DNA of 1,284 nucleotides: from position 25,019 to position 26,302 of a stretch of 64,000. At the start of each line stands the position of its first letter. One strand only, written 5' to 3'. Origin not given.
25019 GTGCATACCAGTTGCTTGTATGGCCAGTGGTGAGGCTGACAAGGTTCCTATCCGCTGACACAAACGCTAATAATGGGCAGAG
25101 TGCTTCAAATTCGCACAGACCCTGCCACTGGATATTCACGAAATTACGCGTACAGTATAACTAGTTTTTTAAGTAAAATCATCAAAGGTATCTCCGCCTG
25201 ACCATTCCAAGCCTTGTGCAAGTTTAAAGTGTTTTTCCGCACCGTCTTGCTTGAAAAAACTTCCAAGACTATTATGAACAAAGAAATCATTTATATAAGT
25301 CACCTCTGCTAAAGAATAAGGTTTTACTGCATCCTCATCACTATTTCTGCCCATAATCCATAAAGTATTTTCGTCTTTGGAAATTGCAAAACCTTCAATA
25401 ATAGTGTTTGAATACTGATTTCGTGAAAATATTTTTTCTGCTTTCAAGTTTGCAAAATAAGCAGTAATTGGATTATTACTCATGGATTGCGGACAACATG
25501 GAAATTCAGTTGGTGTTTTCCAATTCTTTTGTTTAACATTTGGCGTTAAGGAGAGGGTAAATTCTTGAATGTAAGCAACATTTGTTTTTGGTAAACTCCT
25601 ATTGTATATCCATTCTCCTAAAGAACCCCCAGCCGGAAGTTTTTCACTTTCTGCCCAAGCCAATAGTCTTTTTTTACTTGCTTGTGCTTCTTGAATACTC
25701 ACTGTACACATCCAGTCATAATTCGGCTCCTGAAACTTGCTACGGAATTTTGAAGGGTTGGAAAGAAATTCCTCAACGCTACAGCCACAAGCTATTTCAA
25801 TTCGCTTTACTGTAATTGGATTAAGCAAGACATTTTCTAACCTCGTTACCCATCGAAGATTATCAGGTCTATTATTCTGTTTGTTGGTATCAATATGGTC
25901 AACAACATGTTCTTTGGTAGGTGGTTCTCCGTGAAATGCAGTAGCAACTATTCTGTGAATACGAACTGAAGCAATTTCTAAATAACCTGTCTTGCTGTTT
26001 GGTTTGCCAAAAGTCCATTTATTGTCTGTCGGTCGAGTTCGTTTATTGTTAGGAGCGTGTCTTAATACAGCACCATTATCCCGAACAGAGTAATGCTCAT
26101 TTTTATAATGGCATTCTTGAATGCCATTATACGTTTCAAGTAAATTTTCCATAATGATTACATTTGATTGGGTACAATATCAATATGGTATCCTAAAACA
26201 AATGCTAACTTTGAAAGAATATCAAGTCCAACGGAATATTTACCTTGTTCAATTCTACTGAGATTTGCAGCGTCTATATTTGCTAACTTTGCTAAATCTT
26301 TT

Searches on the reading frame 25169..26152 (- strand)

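Call 52: search_protein_families(library=pfam, proteins=[window:25169-26152:-], max_evalue=0.0001)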
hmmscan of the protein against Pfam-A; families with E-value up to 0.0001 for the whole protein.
window:25169-26152:- (327 aa): 1 family
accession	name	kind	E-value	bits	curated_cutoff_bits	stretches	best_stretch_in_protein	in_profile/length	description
PF13392.12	HNH_3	-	1.9e-18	66.2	24.8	1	64-108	2-45/46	HNH endonuclease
